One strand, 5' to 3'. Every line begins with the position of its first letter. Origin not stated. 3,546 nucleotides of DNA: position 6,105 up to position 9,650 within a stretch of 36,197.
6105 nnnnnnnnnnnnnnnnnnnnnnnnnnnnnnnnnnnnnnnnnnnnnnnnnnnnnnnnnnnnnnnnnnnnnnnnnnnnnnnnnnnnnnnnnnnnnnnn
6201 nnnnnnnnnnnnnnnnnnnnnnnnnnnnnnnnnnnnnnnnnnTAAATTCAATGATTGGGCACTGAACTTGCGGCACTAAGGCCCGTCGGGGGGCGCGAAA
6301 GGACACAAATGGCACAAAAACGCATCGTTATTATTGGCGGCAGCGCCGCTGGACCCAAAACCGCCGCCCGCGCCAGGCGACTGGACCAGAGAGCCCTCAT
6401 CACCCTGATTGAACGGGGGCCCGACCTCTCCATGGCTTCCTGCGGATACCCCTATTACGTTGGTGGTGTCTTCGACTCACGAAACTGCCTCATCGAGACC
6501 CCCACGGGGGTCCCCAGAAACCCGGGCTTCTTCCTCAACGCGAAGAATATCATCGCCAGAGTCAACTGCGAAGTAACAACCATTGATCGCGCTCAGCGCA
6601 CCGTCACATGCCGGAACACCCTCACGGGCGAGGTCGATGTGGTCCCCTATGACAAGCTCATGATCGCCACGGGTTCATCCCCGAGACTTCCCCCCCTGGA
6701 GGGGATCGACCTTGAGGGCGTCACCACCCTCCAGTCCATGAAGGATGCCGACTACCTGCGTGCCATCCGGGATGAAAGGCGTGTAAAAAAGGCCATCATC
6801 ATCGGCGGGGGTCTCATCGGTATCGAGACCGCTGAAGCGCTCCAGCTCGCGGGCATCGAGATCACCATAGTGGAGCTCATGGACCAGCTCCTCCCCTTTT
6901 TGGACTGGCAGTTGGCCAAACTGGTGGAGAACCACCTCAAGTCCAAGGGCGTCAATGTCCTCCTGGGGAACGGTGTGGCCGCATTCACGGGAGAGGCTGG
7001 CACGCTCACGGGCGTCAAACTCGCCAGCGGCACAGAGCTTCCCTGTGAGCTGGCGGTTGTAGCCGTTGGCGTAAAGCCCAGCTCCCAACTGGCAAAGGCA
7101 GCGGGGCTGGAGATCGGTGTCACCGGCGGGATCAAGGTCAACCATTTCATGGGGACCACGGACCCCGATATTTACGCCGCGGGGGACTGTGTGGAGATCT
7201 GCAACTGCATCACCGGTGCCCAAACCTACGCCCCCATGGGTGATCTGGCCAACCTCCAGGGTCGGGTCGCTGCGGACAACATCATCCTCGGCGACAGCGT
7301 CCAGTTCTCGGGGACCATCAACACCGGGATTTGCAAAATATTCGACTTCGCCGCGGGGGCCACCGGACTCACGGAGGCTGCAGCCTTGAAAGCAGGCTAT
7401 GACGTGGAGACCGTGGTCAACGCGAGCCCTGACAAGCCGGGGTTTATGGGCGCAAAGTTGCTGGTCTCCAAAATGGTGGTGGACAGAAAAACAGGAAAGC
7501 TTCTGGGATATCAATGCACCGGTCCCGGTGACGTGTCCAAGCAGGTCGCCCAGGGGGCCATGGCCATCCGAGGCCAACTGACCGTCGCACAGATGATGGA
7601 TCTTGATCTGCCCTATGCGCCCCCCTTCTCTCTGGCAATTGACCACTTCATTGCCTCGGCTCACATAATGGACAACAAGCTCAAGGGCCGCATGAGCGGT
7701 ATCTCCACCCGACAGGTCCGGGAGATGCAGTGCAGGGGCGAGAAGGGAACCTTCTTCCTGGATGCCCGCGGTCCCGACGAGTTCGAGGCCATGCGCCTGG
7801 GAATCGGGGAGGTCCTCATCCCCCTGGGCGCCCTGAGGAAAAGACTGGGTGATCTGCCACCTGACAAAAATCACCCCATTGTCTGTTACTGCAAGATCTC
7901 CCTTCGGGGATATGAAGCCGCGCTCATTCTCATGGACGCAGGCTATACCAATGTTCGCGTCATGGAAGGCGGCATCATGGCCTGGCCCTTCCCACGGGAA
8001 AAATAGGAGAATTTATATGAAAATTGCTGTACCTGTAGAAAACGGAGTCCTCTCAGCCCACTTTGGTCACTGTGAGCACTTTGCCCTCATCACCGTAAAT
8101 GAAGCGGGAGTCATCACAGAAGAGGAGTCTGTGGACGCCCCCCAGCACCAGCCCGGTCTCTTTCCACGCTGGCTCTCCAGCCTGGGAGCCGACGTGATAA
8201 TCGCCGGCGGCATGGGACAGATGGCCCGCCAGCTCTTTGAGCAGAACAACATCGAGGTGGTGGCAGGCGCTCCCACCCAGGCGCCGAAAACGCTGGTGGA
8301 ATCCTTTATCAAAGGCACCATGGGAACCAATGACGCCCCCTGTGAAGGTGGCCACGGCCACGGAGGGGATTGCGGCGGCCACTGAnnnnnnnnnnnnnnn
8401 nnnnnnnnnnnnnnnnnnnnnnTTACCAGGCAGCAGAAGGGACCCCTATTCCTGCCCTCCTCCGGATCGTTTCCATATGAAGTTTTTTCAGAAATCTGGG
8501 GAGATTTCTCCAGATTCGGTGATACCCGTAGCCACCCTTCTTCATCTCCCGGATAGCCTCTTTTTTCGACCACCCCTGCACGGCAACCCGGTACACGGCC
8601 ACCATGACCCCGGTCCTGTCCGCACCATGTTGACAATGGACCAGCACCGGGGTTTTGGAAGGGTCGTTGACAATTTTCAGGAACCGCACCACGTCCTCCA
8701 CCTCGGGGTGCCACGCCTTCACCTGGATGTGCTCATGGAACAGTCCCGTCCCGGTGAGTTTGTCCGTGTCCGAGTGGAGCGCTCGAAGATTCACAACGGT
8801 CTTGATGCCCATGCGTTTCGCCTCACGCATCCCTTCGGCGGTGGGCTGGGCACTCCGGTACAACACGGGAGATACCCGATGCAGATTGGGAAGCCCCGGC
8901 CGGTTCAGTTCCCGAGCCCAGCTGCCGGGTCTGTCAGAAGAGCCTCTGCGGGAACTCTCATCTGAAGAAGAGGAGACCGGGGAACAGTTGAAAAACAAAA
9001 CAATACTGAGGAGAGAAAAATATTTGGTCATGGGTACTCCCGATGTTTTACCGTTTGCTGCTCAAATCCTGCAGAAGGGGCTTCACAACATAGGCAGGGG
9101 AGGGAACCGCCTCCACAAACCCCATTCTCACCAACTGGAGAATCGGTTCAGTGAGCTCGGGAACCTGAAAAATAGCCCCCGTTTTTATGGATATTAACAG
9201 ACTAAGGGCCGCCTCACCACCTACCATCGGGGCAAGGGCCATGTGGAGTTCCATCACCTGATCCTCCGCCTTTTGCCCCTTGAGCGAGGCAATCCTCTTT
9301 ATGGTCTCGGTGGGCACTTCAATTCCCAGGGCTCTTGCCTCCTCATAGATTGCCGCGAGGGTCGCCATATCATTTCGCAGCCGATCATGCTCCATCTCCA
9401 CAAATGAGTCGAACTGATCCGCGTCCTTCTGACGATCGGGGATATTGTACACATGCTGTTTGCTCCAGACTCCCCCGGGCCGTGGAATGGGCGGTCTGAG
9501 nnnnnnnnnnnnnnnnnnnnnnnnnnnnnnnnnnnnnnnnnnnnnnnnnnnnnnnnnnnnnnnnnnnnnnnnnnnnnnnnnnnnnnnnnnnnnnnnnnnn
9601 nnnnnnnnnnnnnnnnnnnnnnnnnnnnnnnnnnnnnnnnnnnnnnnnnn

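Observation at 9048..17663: Sacsin-type GHKL ATPase coupled to a 1,879-aa repeat protein with a transglutaminase-like core: an uncharacterised giant cytoplasmic module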

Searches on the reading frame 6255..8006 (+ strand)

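Call 7: search_protein_families(library=pfam, proteins=[window:6255-8006:+], max_evalue=0.001)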
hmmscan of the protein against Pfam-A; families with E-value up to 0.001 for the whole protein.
window:6255-8006:+ (583 aa): 8 families
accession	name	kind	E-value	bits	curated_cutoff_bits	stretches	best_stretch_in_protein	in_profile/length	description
PF07992.20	Pyr_redox_2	-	6.3e-63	213.3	26.1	1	23-321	2-286/291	Pyridine nucleotide-disulphide oxidoreductase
PF00070.33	Pyr_redox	-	4.8e-20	72.3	22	1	179-257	1-80/82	Pyridine nucleotide-disulphide oxidoreductase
PF02852.28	Pyr_redox_dim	-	1.1e-14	54.9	25.3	1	360-462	4-106/110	Pyridine nucleotide-disulphide oxidoreductase, dimerisation domain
PF00581.25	Rhodanese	-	3.5e-11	43.9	22.2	1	497-577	12-99/102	Rhodanese-like domain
PF03486.20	HI0933_like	-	5.4e-06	26.5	50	0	221-501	112-215/244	HI0933-like protein Rossmann domain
PF13738.12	Pyr_redox_3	-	7.5e-06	25.8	30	0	181-207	1-28/305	Pyridine nucleotide-disulphide oxidoreductase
PF13450.12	NAD_binding_8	-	0.00039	21.1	21.9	0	182-208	1-27/68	NAD(P)-binding Rossmann-like domain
PF01266.30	DAO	-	0.00051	20.1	27.9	0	180-207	2-29/353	FAD dependent oxidoreductase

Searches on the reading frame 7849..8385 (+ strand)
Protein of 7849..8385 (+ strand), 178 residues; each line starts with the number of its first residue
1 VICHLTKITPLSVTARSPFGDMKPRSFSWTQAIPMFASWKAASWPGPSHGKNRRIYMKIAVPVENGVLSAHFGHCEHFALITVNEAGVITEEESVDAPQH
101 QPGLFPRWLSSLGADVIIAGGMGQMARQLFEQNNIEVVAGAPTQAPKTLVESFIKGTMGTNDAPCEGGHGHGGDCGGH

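Call 7: search_protein_families(library=pfam, proteins=[window:7849-8385:+], max_evalue=0.001)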
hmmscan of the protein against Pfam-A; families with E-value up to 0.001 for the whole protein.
window:7849-8385:+ (178 aa): 1 family
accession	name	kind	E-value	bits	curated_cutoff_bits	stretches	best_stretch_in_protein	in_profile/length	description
PF02579.22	Nitro_FeMo-Co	-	5.9e-18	65.4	26.3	1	66-153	3-92/94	Dinitrogenase iron-molybdenum cofactor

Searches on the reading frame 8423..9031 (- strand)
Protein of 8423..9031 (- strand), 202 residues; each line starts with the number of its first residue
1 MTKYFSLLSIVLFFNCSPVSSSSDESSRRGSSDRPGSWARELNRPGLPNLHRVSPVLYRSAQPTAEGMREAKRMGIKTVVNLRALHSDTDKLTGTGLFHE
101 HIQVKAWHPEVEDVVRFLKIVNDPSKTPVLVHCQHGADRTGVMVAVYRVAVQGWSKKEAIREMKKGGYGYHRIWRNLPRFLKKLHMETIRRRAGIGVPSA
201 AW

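Call 7: search_protein_families(library=pfam, proteins=[window:8423-9031:-], max_evalue=0.001)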
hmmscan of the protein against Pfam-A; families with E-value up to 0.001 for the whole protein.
window:8423-9031:- (202 aa): 8 families
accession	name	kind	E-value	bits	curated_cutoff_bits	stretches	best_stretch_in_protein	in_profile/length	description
PF22741.1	PTP-NADK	-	8.1e-19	68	27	1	56-162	29-144/163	DSP-PTPase phosphatase fused to NAD+ Kinase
PF22785.1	Tc-R-P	-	9.5e-13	49.1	27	1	58-149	6-102/106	Polymorphic toxin system, DSP-PTPase phosphatase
PF03162.18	Y_phosphatase2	-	1.4e-12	48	27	1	51-163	8-127/165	Tyrosine phosphatase family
PF22784.1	PTP-SAK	-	2.6e-10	41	27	1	60-159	16-119/153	Swiss Army Knife protein, DSP-PTPase phosphatase domain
PF00782.25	DSPc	-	4.5e-10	39.9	33.5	1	58-164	2-111/133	Dual specificity phosphatase, catalytic domain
PF13350.11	Y_phosphatase3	-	8e-10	39.5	22.2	1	112-148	116-150/240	Tyrosine phosphatase family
PF00102.32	Y_phosphatase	-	6.6e-07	29.6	20.9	1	97-151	132-194/234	Protein-tyrosine phosphatase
PF06602.19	Myotub-related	-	0.00028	20.4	25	1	77-150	180-256/352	Myotubularin-like phosphatase domain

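Call 15: search_protein_families(library=padloc, proteins=[window:8423-9031:-], max_evalue=0.01)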
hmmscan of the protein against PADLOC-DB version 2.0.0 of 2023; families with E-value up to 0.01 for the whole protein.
window:8423-9031:- (202 aa): 0 families

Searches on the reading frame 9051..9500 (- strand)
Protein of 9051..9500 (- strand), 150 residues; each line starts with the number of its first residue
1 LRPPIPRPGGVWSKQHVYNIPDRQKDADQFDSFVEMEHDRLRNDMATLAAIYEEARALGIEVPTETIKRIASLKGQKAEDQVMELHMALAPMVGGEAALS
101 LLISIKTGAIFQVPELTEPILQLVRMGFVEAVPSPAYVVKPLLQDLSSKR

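Call 78: search_protein_families(library=pfam, proteins=[window:9051-9500:-], max_evalue=1)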
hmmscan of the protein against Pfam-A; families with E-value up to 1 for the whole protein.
window:9051-9500:- (150 aa): 0 families
